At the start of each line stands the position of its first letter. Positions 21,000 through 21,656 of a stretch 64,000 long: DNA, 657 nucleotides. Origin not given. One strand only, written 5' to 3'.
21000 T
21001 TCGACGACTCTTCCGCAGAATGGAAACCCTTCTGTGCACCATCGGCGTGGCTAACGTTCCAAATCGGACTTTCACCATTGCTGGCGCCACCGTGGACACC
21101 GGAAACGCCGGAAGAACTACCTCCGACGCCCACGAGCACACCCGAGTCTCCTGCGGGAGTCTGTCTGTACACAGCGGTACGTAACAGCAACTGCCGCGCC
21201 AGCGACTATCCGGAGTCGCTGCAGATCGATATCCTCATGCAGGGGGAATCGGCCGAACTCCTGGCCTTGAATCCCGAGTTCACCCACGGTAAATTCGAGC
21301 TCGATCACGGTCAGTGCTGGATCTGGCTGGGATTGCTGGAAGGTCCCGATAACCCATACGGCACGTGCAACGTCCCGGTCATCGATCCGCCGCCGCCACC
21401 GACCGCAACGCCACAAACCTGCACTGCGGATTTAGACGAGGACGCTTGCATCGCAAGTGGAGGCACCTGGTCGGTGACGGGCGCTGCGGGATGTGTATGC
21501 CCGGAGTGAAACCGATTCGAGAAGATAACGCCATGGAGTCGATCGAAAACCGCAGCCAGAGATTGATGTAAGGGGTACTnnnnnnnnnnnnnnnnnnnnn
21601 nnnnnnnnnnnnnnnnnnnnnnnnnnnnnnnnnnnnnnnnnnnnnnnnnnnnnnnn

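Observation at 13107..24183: Tandem array of four paralogous giant surface proteins with two ectodomains either side of a membrane hairpin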

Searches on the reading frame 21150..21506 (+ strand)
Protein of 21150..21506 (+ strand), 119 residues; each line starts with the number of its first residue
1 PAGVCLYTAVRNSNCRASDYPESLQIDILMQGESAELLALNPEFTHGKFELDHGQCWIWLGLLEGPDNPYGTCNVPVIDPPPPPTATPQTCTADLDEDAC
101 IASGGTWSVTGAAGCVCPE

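Call 13: find_homologous_proteins(query=A2, max_evalue=0.01)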
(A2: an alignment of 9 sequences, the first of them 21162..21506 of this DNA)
Query A2 (9 sequences) (115 aa, profile of the alignment): 15 proteins with E <= 0.01 among 1364 candidates.
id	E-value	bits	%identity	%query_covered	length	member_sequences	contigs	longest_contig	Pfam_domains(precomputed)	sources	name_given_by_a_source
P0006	4.6e-51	190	66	100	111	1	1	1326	-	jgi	jgi:hypothetical protein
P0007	2.4e-44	168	61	99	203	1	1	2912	-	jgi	jgi:hypothetical protein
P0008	2.5e-44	168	58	100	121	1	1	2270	-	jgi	jgi:hypothetical protein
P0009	4.7e-44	167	60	99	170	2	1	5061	-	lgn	-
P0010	3.4e-43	164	60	99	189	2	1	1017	-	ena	-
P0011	1.8e-42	162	58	99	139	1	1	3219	-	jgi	jgi:hypothetical protein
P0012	2.0e-42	162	59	99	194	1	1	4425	-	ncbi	ncbi:MAG: hypothetical protein PVI78_11695, partial [Anaerolineales bacterium]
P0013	5.1e-38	148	56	89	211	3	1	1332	-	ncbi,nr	ncbi:MAG: hypothetical protein GWN58_50580, partial [Anaerolineae bacterium]|nr:hypothetical protein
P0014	1.8e-37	146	53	94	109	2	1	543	-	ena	-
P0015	7.2e-37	144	63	83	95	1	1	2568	-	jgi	jgi:hypothetical protein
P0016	1.7e-36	143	55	95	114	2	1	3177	-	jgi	jgi:hypothetical protein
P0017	1.1e-34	137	63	78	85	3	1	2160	-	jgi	jgi:hypothetical protein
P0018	3.1e-34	135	59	81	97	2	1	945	-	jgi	jgi:hypothetical protein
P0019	5.3e-30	122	66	69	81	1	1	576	-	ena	-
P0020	5.3e-17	80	56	54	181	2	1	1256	-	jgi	jgi:hypothetical protein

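Call 18: find_related_loci(query=A2, collection=genome_contigs, flank=10000)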
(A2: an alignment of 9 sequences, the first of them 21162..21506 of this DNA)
Query A2 (115 aa) in genome_contigs; peptide patterns used: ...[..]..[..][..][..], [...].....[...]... (x = any residue, [..] = any of these).
27 stretches matched a pattern; 17 encode a relative of the query (tblastn E <= 1e-3); 15 distinct loci.
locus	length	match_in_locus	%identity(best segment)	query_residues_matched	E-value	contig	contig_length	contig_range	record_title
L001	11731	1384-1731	84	1-114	1e-56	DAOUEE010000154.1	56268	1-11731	MAG TPA_asm: Anaerolineales bacterium isolate N4_180 k133_199616, whole genome shotgun sequence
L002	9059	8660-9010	82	1-115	2e-53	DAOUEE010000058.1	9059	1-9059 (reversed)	MAG TPA_asm: Anaerolineales bacterium isolate N4_180 k133_71465, whole genome shotgun sequence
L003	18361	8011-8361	85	1-115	7e-53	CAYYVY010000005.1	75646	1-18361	MAG TPA_asm: uncultured Anaerolineaceae bacterium isolate SRP214966_co2_133 genome assembly, contig: NODE_270_length_756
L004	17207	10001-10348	67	1-114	7e-50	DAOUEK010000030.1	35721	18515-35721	MAG TPA_asm: Anaerolineales bacterium isolate N6_271 k139_970043, whole genome shotgun sequence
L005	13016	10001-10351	64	1-115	1e-47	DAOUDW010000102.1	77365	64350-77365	MAG TPA_asm: Anaerolineales bacterium isolate N14_70 723005, whole genome shotgun sequence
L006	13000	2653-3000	69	1-114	4e-45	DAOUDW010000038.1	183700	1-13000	MAG TPA_asm: Anaerolineales bacterium isolate N14_70 300316, whole genome shotgun sequence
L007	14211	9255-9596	59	1-115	3e-43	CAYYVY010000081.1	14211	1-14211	MAG TPA_asm: uncultured Anaerolineaceae bacterium isolate SRP214966_co2_133 genome assembly, contig: NODE_6878_length_14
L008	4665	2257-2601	57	1-115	2e-42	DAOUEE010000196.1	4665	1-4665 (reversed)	MAG TPA_asm: Anaerolineales bacterium isolate N4_180 k133_744449, whole genome shotgun sequence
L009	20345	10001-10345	59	1-115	9e-42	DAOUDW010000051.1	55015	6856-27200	MAG TPA_asm: Anaerolineales bacterium isolate N14_70 342323, whole genome shotgun sequence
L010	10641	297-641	56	1-115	3e-40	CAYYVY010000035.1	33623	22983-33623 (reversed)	MAG TPA_asm: uncultured Anaerolineaceae bacterium isolate SRP214966_co2_133 genome assembly, contig: NODE_1506_length_33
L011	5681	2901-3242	52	1-115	8e-39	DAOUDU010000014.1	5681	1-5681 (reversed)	MAG TPA_asm: Anaerolineales bacterium isolate N14_58 13584, whole genome shotgun sequence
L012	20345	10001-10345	53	1-115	8e-38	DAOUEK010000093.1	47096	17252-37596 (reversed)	MAG TPA_asm: Anaerolineales bacterium isolate N6_271 k139_1124703, whole genome shotgun sequence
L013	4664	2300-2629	57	1-103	1e-36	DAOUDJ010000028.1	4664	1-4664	MAG TPA_asm: Anaerolineales bacterium isolate M42_98 k117_304399, whole genome shotgun sequence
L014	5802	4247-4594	56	1-114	1e-30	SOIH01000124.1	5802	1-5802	MAG: Anaerolineales bacterium isolate E29_bin24 NODE_6812_length_5802_cov_14.163564, whole genome shotgun sequence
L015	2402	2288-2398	68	1-37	5e-13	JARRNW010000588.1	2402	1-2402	MAG: Candidatus Thiodiazotropha sp. isolate Spart_134_MAG scaffold_53633, whole genome shotgun sequence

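Call 31: search_protein_families(library=pfam, proteins=[L003:11172-12380:+, L003:12672-13865:+, L003:14019-15563:+, L004:285-1790:+, L004:10462-11655:+, L004:11878-12570:+, L004:13296-14858:+, L012:5788-6588:+, L012:6549-7394:+, L012:10465-11352:-], max_evalue=0.001)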
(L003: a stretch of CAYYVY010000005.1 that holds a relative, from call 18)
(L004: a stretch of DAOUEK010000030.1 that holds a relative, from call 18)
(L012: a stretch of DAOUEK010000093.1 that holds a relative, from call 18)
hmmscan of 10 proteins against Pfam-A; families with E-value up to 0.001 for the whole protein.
L003:11172-12380:+ (402 aa): 1 family
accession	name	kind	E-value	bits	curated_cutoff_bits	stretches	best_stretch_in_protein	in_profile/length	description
PF16158.11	N_BRCA1_IG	-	1.3e-28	100.1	28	1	128-233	1-108/108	Ig-like domain from next to BRCA1 gene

L003:12672-13865:+ (397 aa): 1 family
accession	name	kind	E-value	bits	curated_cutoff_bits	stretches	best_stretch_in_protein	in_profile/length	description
PF16158.11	N_BRCA1_IG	-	5.2e-28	98.2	28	1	123-228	1-108/108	Ig-like domain from next to BRCA1 gene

L003:14019-15563:+ (514 aa): 2 families
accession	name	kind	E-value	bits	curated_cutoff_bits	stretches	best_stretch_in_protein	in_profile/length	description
PF00072.30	Response_reg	-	1.6e-11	44.8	30.2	1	5-114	1-110/111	Response regulator receiver domain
PF01797.21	Y1_Tnp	-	1.9e-07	31.7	23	1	393-504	8-119/121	Transposase IS200 like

L004:285-1790:+ (501 aa): 3 families
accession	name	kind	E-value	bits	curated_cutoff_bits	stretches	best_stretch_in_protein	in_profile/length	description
PF04055.27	Radical_SAM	-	1.8e-28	100.2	29.5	1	204-375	2-166/166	Radical SAM superfamily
PF00919.26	UPF0004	-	3.7e-24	85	27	1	53-151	1-96/98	Uncharacterized protein family UPF0004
PF01938.26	TRAM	-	1.3e-06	28.6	21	1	433-485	5-58/61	TRAM domain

L004:10462-11655:+ (397 aa): 1 family
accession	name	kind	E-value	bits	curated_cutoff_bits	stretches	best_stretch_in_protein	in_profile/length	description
PF16158.11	N_BRCA1_IG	-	2.4e-28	99.3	28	1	123-228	1-108/108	Ig-like domain from next to BRCA1 gene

L004:11878-12570:+ (230 aa): 1 family
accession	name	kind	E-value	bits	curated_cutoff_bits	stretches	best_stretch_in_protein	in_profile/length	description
PF16158.11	N_BRCA1_IG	-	1.9e-25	89.9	28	1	147-229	1-91/108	Ig-like domain from next to BRCA1 gene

L004:13296-14858:+ (520 aa): 2 families
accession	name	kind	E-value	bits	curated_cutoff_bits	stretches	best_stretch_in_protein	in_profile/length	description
PF00072.30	Response_reg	-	9.3e-10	39.1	30.2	1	5-112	1-108/111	Response regulator receiver domain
PF01797.21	Y1_Tnp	-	1.5e-08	35.2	23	1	399-511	8-120/121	Transposase IS200 like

L012:5788-6588:+ (266 aa): 2 families
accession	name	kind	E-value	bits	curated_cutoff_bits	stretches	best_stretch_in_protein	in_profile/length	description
PF12679.13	ABC2_membrane_2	-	6.1e-19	68.8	27.2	1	1-262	1-283/283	ABC-2 family transporter protein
PF01061.29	ABC2_membrane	-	4.3e-05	23.6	26.9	1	71-223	48-201/211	ABC-2 type transporter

L012:6549-7394:+ (281 aa): 5 families
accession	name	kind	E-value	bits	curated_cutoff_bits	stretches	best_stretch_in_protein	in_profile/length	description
PF12679.13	ABC2_membrane_2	-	4.3e-33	115.2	27.2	1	18-279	1-283/283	ABC-2 family transporter protein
PF12698.13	ABC2_membrane_3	-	3.2e-10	40.1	31.6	1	58-267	135-338/347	ABC-2 family transporter protein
PF12730.13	ABC2_membrane_4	-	1.5e-09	38.5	27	1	79-213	52-175/179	ABC-2 family transporter protein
PF13346.12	ABC2_membrane_5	-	2.1e-09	37.7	25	1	94-271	38-197/205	ABC-2 family transporter protein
PF01061.29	ABC2_membrane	-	4e-09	36.8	26.9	1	36-245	23-207/211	ABC-2 type transporter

L012:10465-11352:- (295 aa): 1 family
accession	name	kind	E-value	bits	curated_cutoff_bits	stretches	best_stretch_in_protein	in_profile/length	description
PF14315.11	DUF4380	-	0.00028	20.4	29.4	0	101-276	116-295/295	Domain of unknown function (DUF4380)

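Call 43: search_protein_families(library=pfam, proteins=[L012:7637-10348:+, L007:6963-9599:+, L012:4745-5779:+, L012:3678-4577:+, L012:2308-3387:+], max_evalue=0.01)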
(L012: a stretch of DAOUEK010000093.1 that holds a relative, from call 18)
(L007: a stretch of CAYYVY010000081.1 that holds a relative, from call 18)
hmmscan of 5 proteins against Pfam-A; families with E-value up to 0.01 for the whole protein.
L012:7637-10348:+ (903 aa): 2 families
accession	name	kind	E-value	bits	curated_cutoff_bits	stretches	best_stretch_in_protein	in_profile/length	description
PF13229.12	Beta_helix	-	2.3e-14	53.8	25.9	2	188-334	22-147/158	Right handed beta helix region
PF17936.7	Big_6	-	0.00014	22.4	27.6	0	485-556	12-75/83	Bacterial Ig domain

L007:6963-9599:+ (879 aa): 1 family
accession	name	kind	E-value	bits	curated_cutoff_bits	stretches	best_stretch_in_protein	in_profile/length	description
PF13229.12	Beta_helix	-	1.2e-16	61.2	25.9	2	358-487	13-126/158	Right handed beta helix region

L012:4745-5779:+ (344 aa): 4 families
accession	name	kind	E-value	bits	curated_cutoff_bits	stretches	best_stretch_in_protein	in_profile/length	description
PF00005.33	ABC_tran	-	1.8e-26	93.8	25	1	75-212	3-137/137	ABC transporter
PF13304.12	AAA_21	-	1.3e-14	55.4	27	1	178-245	232-302/304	AAA domain, putative AbiEii toxin, Type IV TA system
PF13732.12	DrrA1-3_C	-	2.1e-05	25.6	27.4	1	269-342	5-80/81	ATP-binding protein DrrA1-3-like, C-terminal domain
PF13476.12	AAA_23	-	0.00057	21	27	1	78-129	15-66/201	AAA domain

L012:3678-4577:+ (299 aa): 1 family
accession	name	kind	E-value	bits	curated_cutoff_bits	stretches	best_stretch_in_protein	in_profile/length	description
PF02645.21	DegV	-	1.1e-52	179.6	27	1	7-298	2-279/280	Uncharacterised protein, DegV family COG1307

L012:2308-3387:+ (359 aa): 5 families
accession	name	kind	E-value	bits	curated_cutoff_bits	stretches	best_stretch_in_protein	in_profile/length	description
PF12146.15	Hydrolase_4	-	6.9e-13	48.9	27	1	147-240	23-117/239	Serine aminopeptidase, S33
PF02129.25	Peptidase_S15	-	1.6e-11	44.9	23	1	120-255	10-151/262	X-Pro dipeptidyl-peptidase (S15 family)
PF00326.27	Peptidase_S9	-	2.5e-11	43.9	22.6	1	150-345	9-210/213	Prolyl oligopeptidase family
PF00561.26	Abhydrolase_1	-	1.5e-08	35.1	25.8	1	147-247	19-116/245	alpha/beta hydrolase fold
PF12697.13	Abhydrolase_6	-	2.1e-08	35.5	26.3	1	148-339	20-216/217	Alpha/beta hydrolase family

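Call 44: search_protein_families(library=ncbifam, proteins=[L012:7637-10348:+, L007:6963-9599:+], max_evalue=0.01)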
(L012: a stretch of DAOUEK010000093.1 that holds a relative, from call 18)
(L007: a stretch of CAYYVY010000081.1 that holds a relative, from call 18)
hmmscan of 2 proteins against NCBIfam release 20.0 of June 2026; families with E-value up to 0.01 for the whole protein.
L012:7637-10348:+ (903 aa): 2 families
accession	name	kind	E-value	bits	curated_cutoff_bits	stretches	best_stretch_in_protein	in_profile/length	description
TIGR04214.1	CSLREA_Nterm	domain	1.1e-11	44.3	25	1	61-89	1-27/27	CSLREA domain-containing protein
TIGR02232.1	myxo_disulf_rpt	repeat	7.8e-05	22.4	20.8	0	747-765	3-21/38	cysteine-rich acidic repeat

L007:6963-9599:+ (879 aa): 4 families
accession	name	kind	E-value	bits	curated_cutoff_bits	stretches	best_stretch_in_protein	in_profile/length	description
TIGR04214.1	CSLREA_Nterm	domain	1.7e-11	43.8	25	1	79-107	1-27/27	CSLREA domain-containing protein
TIGR02232.1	myxo_disulf_rpt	repeat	2.2e-05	24.2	20.8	0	721-735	3-17/38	cysteine-rich acidic repeat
NF038177.1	epimerase_AlgG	equivalog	0.00013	20.8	700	1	428-488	320-380/519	mannuronan 5-epimerase AlgG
TIGR03804.1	para_beta_helix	repeat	0.0064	16.1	19.45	1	436-476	5-43/44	parallel beta-helix repeat protein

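Call 51: search_protein_families(library=pfam, alignment_id=A5, max_evalue=1)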
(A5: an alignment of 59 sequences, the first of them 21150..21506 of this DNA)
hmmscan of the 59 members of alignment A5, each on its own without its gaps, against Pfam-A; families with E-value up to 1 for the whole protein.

A. member 1, window:21150-21506:+ (119 aa): 0 families

B. families by the number of members that match (of 59 scanned): 8 families
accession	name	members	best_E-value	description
PF08239.17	SH3_3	10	9.9e-07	Bacterial SH3 domain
PF00088.24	Trefoil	2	0.00015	Trefoil (P-type) domain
PF10261.15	FIT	2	0.00018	Fat storage-inducing transmembrane protein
PF22281.1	DUF6959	1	0.1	Family of unknown function (DUF6959)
PF09206.18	ArabFuran-catal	1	0.12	Alpha-L-arabinofuranosidase B, catalytic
PF06702.18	Fam20C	1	0.16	Golgi casein kinase, C-terminal, Fam20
PF09020.15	YopE_N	1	0.17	YopE, N terminal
PF15660.11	Imm75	1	0.27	Putative Immunity protein 75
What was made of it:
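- On Bacterial SH3 domain, sequence family SH3_3 (PF08239): The window's head has no hit at E up to 1 (call 51). Ten of 59 family members hit (best E 9.9e-7; call 51).
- Closest known: Bacterial SH3. Different: The window's copies are not recognised by the Pfam model (call 51).
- SH3b-like: Pfam SH3_3 hits 10 of 59 family members, best E 9.9e-7 (call 51). The window's own heads do not hit Pfam SH3_3 even at E of 1 (call 51).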

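Call 55: predict_structure(alignment_id=A5)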
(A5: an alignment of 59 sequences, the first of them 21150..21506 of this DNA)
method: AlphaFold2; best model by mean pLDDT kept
length: 119 residues; sequences in the alignment: 59
mean_pLDDT: 91.6   pTM: 0.68
mean pLDDT of the five models: 91.6, 91.3, 91.0, 90.6, 89.8
residues with pLDDT >= 90: 91; 70-90: 21; 50-70: 7; < 50: 0
segments of 3 or more residues with pLDDT < 50: none
pLDDT, mean of each block of 10 residues (from residue 1): 86 97 95 98 97 95 94 94 74 91 91 88
secondary structure, 60 per line:
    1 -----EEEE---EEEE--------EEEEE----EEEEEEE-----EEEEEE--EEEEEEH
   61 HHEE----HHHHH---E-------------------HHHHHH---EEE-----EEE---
elements in order: E6-9 E13-16 E25-29 E34-40 E46-51 E54-59 H69-73 H97-102 E106-108 E114-116
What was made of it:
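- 21162..21506 (+): W3 C-terminal head (SH3b-like 21162-21386, knot 21387-21506), behind a Pro/Thr linker (21069-21161). AF2 model of this head has mean pLDDT 91.6 (call 55).
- On SH3b fold: Model pLDDT 91.6 (call 55).
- The AF2 model has pLDDT 91.6 (call 55).
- Tried and rejected: Only the 59-sequence alignment gave a confident head (call 55).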
